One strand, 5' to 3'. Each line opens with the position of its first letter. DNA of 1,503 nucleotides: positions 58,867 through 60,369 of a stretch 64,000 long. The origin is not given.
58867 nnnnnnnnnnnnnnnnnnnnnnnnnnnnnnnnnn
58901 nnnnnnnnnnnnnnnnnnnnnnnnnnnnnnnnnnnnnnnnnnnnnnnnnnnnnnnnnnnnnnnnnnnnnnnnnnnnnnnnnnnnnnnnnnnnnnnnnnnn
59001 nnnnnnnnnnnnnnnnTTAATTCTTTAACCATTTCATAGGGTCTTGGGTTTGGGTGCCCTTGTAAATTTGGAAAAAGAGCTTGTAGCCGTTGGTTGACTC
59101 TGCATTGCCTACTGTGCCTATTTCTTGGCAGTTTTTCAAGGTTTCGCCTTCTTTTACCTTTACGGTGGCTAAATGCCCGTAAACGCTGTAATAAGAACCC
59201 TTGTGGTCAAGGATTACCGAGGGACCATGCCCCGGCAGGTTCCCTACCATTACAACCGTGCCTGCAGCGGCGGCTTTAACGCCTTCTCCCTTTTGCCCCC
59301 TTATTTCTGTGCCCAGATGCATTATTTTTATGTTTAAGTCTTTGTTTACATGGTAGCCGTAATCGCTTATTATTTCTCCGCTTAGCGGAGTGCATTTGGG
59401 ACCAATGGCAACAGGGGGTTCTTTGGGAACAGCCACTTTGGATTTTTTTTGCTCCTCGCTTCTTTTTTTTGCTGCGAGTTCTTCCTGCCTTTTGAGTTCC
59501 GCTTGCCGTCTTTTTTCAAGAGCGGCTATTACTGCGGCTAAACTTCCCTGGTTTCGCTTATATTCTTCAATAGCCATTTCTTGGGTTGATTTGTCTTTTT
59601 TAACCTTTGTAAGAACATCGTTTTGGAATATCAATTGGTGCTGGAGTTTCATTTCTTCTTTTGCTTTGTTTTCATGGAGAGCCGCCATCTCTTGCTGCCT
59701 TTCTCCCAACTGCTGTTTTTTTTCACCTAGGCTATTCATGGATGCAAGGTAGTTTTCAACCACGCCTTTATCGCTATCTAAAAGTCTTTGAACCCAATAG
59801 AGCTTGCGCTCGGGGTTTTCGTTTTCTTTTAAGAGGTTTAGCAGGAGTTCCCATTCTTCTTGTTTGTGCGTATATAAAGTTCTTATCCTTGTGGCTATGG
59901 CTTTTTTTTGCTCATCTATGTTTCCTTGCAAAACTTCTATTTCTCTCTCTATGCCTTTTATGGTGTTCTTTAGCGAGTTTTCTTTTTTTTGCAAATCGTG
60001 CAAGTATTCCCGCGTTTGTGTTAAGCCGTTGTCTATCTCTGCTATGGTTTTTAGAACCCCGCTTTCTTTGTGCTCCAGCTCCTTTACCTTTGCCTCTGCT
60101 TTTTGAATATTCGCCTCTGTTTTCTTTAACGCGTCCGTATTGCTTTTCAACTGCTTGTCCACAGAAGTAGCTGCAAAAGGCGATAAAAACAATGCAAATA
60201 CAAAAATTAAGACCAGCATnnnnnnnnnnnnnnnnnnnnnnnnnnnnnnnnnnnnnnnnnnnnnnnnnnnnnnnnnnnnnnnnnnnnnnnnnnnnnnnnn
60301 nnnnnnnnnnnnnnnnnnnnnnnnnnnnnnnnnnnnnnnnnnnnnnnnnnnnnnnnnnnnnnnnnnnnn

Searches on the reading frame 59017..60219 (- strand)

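Call 54: search_protein_families(library=pfam, proteins=[window:59017-60219:-], max_evalue=0.00001)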
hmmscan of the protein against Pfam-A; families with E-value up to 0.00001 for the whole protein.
window:59017-60219:- (400 aa): 1 family
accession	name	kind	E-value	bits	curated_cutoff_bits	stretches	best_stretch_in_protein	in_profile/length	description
PF01551.29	Peptidase_M23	-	3.8e-22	78.7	28.7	1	300-394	2-96/96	Peptidase family M23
